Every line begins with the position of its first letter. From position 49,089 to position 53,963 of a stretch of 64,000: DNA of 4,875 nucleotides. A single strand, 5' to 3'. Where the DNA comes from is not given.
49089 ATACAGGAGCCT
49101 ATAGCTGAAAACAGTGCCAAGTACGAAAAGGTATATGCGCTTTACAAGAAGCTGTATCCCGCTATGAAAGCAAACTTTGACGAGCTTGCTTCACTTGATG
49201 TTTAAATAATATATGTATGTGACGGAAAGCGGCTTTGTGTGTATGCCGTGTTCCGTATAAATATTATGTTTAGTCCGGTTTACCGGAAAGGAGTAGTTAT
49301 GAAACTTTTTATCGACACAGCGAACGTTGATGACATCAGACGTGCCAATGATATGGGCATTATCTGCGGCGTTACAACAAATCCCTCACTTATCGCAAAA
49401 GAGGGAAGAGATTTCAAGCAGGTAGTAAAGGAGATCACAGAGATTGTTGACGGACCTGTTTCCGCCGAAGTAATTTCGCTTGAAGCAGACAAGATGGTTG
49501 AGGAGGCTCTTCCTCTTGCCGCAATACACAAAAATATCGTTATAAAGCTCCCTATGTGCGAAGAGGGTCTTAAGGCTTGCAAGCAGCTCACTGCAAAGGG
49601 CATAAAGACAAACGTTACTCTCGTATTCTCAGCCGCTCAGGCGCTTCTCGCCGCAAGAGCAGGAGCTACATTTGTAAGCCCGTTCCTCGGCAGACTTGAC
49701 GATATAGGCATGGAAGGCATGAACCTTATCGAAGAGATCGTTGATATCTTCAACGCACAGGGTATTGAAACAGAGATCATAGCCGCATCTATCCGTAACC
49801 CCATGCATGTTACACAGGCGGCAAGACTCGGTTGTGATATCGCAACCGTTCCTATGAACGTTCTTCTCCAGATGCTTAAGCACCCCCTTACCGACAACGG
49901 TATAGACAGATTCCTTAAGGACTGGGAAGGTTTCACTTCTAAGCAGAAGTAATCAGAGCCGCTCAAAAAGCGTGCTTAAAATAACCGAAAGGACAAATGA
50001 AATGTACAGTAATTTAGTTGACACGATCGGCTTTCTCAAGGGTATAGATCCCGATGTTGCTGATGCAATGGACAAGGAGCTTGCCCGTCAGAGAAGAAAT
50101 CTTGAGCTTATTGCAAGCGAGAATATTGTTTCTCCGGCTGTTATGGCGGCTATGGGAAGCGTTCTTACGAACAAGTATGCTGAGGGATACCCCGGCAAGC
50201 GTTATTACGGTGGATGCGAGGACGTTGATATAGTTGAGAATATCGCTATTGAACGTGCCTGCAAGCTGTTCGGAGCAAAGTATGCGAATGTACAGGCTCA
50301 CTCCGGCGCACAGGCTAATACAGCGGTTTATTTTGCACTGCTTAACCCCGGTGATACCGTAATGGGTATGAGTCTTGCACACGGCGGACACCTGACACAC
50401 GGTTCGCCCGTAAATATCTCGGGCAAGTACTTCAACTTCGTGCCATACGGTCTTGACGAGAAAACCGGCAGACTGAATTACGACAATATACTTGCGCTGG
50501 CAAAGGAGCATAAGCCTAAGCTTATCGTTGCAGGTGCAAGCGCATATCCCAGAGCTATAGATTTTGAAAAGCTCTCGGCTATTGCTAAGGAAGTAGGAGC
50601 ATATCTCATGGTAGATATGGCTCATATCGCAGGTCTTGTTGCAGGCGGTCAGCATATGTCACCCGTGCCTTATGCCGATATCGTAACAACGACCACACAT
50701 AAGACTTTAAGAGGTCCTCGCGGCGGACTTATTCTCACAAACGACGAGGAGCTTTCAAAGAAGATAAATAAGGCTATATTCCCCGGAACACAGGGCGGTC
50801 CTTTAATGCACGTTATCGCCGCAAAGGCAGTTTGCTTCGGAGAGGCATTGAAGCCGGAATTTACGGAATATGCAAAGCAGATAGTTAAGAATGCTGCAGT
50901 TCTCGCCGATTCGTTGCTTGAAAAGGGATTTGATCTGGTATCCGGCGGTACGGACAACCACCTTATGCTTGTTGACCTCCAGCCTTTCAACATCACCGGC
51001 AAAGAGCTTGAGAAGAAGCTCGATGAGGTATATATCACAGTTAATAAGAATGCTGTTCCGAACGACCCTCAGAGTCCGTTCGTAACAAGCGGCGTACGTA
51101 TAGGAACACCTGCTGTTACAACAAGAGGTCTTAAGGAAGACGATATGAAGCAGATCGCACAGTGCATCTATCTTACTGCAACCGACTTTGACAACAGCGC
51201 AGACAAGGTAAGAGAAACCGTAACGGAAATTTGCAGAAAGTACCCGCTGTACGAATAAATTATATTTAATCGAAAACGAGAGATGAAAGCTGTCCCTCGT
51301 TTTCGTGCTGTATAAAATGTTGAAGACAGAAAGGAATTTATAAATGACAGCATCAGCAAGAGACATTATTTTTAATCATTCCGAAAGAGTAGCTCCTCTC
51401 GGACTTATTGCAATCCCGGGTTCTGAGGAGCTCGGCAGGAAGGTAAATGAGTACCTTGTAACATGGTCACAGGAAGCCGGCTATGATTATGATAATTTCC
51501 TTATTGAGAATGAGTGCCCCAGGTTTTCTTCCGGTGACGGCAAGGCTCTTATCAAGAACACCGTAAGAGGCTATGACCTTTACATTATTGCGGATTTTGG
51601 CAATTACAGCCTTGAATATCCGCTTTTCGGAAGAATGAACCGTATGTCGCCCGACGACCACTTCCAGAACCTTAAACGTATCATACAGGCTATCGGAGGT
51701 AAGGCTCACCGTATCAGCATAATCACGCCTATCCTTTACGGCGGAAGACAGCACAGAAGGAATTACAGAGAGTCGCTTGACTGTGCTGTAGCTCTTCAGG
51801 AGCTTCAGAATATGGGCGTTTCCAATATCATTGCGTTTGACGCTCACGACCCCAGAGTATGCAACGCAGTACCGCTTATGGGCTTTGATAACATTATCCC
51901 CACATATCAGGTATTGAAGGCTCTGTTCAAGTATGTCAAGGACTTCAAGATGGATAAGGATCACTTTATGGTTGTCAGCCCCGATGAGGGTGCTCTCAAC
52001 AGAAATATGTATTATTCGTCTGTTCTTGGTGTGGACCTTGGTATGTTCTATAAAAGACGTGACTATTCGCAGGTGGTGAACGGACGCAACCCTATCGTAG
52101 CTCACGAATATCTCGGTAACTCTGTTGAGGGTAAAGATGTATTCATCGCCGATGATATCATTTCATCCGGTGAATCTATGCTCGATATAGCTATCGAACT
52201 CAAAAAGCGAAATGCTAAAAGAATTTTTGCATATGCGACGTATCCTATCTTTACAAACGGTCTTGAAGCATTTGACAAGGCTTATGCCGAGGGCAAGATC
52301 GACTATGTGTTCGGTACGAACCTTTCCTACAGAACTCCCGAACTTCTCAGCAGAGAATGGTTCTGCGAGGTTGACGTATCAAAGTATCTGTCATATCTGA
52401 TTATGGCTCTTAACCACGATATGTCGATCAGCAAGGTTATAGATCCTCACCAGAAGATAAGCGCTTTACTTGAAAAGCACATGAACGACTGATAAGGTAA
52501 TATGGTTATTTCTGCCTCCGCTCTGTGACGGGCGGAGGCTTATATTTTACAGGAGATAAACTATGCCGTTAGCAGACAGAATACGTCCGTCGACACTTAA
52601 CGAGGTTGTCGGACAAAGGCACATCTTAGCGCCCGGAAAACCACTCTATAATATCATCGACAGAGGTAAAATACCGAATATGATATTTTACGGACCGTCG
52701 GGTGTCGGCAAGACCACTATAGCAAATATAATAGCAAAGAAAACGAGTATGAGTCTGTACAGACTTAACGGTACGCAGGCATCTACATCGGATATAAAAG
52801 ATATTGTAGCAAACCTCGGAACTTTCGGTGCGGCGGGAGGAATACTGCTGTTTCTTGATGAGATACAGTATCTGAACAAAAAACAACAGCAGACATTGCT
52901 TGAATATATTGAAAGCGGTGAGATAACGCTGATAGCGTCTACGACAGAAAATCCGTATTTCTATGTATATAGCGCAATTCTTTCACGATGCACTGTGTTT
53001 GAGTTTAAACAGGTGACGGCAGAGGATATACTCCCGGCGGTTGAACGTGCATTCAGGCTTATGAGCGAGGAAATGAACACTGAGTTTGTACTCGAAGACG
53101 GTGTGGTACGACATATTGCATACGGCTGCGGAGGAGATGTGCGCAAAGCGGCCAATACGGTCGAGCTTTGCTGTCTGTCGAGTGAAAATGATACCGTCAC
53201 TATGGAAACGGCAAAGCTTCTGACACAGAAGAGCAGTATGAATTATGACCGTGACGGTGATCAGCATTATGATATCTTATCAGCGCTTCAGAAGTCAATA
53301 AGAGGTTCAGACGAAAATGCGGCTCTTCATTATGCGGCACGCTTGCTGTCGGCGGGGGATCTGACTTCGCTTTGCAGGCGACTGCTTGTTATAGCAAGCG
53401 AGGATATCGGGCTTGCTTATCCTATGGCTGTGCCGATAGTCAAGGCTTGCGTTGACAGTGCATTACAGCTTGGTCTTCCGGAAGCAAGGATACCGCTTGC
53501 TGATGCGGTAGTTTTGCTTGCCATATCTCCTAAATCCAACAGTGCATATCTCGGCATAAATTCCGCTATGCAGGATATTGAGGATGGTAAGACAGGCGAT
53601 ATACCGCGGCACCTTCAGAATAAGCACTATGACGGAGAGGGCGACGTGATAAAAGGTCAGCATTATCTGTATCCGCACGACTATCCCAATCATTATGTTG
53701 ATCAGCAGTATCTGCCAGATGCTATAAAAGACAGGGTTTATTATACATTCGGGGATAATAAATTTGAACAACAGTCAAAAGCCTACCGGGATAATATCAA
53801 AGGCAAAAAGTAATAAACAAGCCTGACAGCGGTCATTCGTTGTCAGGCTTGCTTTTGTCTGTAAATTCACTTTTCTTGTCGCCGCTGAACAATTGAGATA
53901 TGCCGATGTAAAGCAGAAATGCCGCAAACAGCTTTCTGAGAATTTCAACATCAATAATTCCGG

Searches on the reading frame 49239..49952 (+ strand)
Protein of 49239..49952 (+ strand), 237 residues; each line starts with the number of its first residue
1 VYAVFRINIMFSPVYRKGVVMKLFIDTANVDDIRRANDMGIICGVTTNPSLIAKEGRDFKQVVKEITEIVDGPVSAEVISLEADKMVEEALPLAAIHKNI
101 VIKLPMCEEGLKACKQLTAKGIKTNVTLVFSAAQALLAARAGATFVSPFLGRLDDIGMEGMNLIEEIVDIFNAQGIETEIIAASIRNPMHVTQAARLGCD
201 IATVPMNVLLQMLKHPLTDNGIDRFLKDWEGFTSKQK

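Call 63: search_protein_families(library=ncbifam, proteins=[window:49239-49952:+], max_evalue=1e-25)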
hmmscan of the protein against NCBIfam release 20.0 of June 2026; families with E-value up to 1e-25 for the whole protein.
window:49239-49952:+ (237 aa): 4 families
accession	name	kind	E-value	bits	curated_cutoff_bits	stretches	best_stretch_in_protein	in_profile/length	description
TIGR00875.1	fsa_talC_mipB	equivalog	1.8e-97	324.9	245.95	1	21-230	1-210/213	fructose-6-phosphate aldolase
NF009296.0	PRK12653.1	subfamily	1e-51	175.8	306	1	21-232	1-214/220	fructose-6-phosphate aldolase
NF009299.0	PRK12656.1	equivalog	4.4e-37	127.7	214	1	21-235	1-219/222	fructose-6-phosphate aldolase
TIGR02134.1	transald_staph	equivalog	1e-29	103.9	281.95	1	20-212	5-206/236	transaldolase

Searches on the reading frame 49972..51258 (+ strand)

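Call 62: search_protein_families(library=ncbifam, proteins=[window:49972-51258:+], max_evalue=1e-12)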
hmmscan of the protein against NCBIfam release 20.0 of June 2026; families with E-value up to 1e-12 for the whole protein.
window:49972-51258:+ (428 aa): 3 families
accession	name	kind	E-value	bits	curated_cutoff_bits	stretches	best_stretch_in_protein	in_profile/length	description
NF000586.1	PRK00011.1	subfamily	1.1e-197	656.8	335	1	26-427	1-404/404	serine hydroxymethyltransferase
NF010094.0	PRK13580.1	equivalog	1.5e-150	502.2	735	2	129-401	170-443/496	glycine hydroxymethyltransferase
TIGR04506.1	F_threo_transal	equivalog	2.1e-40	139.1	650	1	29-420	6-397/609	fluorothreonine transaldolase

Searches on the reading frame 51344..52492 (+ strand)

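Call 62: search_protein_families(library=ncbifam, proteins=[window:51344-52492:+], max_evalue=1e-12)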
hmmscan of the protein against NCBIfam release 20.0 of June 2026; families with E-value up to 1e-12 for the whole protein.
window:51344-52492:+ (382 aa): 8 families
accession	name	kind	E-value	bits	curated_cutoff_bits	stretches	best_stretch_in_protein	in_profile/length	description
NF005299.0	PRK06827.1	subfamily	7.3e-159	528.6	327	1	14-379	4-381/383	phosphoribosylpyrophosphate synthetase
TIGR01251.1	ribP_PPkin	subfamily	5.6e-46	156.9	113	1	51-366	22-308/309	ribose-phosphate diphosphokinase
NF002320.0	PRK01259.1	subfamily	8.6e-27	94.3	297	1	53-365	30-313/316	ribose-phosphate diphosphokinase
NF002095.0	PRK00934.1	equivalog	3.9e-22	78.7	296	1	105-326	61-265/287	ribose-phosphate diphosphokinase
NF001815.0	PRK00553.1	equivalog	1.3e-20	73.8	484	1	53-370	21-325/332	ribose-phosphate pyrophosphokinase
NF002844.0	PRK03092.1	equivalog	3e-18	66.1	438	1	119-366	88-322/326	ribose-phosphate diphosphokinase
NF002618.0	PRK02269.1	equivalog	3.7e-14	53.1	460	1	60-311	36-263/321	ribose-phosphate diphosphokinase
NF002758.0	PRK02812.1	equivalog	4.3e-13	49.1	518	0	60-327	52-291/330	ribose-phosphate pyrophosphokinase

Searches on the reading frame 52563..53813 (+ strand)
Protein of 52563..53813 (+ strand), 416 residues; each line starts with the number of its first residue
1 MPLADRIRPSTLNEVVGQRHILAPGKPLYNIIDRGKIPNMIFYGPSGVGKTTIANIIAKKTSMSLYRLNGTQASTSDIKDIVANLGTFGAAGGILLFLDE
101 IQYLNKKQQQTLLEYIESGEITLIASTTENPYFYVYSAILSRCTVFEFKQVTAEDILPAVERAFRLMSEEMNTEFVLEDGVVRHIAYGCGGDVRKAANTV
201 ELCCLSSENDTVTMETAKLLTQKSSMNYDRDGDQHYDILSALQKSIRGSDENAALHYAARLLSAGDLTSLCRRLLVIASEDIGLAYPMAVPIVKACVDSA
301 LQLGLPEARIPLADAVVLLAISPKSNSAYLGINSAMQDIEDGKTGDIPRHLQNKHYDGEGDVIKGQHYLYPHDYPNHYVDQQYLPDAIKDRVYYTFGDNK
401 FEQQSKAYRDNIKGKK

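Call 62: search_protein_families(library=ncbifam, proteins=[window:52563-53813:+], max_evalue=1e-12)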
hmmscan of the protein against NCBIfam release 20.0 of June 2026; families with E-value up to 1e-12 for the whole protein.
window:52563-53813:+ (416 aa): 17 families
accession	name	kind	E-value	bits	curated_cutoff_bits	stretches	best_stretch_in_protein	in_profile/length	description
NF009881.0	PRK13341.1-2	equivalog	1e-98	331.1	651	1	2-404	17-426/736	AAA family ATPase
NF009883.0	PRK13341.1-4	equivalog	6.7e-96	321.8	668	1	2-405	20-430/729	AAA family ATPase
NF009882.0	PRK13341.1-3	equivalog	1e-82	278.4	1197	1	2-408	19-432/734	AAA family ATPase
NF009880.0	PRK13341.1-1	equivalog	2.1e-71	241.1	891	1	2-403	7-396/599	AAA family ATPase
NF011289.0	PRK14700.1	equivalog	1.4e-51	175.4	570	1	113-414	1-296/300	recombination factor protein RarA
NF001679.0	PRK00440.1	equivalog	5e-21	75.1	303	1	5-215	10-218/322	replication factor C small subunit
TIGR02397.1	dnaX_nterm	equivalog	1.1e-20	74.2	250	0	3-60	4-59/355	DNA polymerase III subunit gamma/tau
NF003229.0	PRK04195.1-5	equivalog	9.1e-18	64.1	280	1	1-223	5-230/413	replication factor C large subunit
NF009067.0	PRK12402.1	equivalog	3.9e-16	58.9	317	0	6-78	8-77/340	replication factor C small subunit 2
NF011523.0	PRK14962.1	equivalog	3.5e-15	55.8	576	0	97-216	122-234/474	DNA polymerase III subunits gamma and tau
NF011512.0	PRK14950.1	equivalog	4.2e-15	55.9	593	0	6-60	9-61/585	DNA polymerase III subunits gamma and tau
NF004046.1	PRK05563.1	equivalog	1.5e-14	53.8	400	0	8-59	10-59/567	DNA polymerase III subunit gamma/tau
NF011522.0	PRK14961.1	equivalog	8.9e-14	51.1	562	0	3-60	6-61/363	DNA polymerase III subunits gamma and tau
NF005173.0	PRK06647.1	equivalog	2.1e-13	50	623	0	97-217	124-237/568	DNA polymerase III subunits gamma and tau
NF003231.0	PRK04195.2-1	equivalog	2.1e-13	49.9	442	1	4-259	8-252/517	replication factor C large subunit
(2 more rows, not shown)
